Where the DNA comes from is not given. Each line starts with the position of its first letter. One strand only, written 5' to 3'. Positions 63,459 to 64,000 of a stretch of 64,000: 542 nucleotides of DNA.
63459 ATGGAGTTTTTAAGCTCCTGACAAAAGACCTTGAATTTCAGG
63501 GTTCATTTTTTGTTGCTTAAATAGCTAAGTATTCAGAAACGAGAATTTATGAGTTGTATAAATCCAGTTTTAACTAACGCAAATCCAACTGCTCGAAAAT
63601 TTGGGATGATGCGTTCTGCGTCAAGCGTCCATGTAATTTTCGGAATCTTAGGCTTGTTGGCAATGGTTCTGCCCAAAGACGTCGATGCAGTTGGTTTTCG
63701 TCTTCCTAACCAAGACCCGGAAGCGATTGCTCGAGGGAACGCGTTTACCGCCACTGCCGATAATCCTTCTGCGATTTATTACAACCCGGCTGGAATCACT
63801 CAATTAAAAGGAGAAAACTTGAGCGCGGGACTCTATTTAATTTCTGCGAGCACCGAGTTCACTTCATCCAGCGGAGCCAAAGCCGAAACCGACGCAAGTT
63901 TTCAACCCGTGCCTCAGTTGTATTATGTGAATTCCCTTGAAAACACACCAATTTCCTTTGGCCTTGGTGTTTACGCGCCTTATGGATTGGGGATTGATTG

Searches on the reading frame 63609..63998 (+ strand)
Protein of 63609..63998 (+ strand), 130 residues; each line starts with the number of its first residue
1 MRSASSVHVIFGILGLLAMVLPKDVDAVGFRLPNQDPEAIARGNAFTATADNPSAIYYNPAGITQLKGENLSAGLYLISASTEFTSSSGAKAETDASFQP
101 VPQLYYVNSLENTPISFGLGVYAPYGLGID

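Call 23: find_related_loci(query=window:63609-63998:+, collection=genome_contigs, flank=10000)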
Query seq(130 aa) (130 aa) in genome_contigs; peptide patterns used: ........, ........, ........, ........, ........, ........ (x = any residue, [..] = any of these).
488 stretches matched a pattern; 362 encode a relative of the query (tblastn E <= 1e-3); the best 80 are kept; 80 distinct loci.
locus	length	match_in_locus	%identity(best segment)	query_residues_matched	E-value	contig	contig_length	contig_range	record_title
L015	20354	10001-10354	84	13-130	8e-64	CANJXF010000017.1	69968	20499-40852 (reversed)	MAG: Verrucomicrobiales bacterium isolate RH-23may17-789 genome assembly, contig: RH-23may17-C2685, whole genome shotgun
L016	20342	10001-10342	75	17-130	6e-54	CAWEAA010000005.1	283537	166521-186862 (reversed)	MAG: uncultured Verrucomicrobiae bacterium isolate MFD05580.bin.1.24 genome assembly, contig: contig_26962, whole genome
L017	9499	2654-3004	72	13-130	7e-54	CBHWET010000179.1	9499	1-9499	MAG TPA_asm: uncultured bacterium isolate ERR14722429_binner12_Refined_101 genome assembly, contig: ERZ27336827.4361, wh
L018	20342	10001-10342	73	17-130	4e-53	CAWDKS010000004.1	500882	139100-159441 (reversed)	MAG: uncultured Verrucomicrobiae bacterium isolate MFD09286.bin.1.254 genome assembly, contig: contig_36511, whole genom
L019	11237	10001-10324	77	23-130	2e-53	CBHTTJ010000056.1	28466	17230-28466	MAG TPA_asm: uncultured bacterium isolate ERR14722427_binner23_Refined_58 genome assembly, contig: ERZ27336822.734, whol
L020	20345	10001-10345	72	15-130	3e-52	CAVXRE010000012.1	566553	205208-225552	MAG: uncultured Verrucomicrobiae bacterium isolate MFD01223.bin.1.112 genome assembly, contig: contig_7518, whole genome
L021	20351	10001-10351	71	13-130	8e-52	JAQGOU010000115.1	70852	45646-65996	MAG: Verrucomicrobiales bacterium isolate RYN_621 scaffold_2767934, whole genome shotgun sequence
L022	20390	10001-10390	65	1-130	4e-52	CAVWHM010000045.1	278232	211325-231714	MAG: uncultured Verrucomicrobiae bacterium isolate MFD01476.bin.2.105 genome assembly, contig: contig_76808, whole genom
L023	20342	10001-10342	73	18-130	6e-52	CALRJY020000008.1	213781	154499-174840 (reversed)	MAG: Chitinophaga pinensis isolate JJ-GEL11-19-2-m1-bin235 genome assembly, contig: JJ-R1525-126-C21, whole genome shotg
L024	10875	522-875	71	13-130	7e-52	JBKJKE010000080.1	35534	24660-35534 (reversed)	MAG: Limisphaerales bacterium isolate ant_bin.228 k117_6083330, whole genome shotgun sequence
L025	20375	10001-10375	66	8-130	2e-51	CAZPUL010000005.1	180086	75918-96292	MAG TPA_asm: uncultured Verrucomicrobiota bacterium isolate binchicken_co199_144 genome assembly, contig: NODE_87_length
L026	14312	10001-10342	73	17-130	3e-51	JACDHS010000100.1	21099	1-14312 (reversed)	MAG: Verrucomicrobia bacterium isolate MGR_bin444 SD2911_NODE_394_length_21099_cov_2.072907, whole genome shotgun sequen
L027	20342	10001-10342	70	17-130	7e-51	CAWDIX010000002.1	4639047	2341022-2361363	MAG: uncultured Verrucomicrobiae bacterium isolate MFD06435.bin.2.9 genome assembly, contig: contig_20627, whole genome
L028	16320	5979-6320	69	17-130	9e-51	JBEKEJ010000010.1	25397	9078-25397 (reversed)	MAG: Verrucomicrobiota bacterium isolate SPRUCE 203 SPRUCE_203_10, whole genome shotgun sequence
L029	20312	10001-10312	78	27-130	2e-50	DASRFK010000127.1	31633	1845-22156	MAG TPA_asm: Verrucomicrobiia bacterium isolate SMAG_U10030 k141_2191098, whole genome shotgun sequence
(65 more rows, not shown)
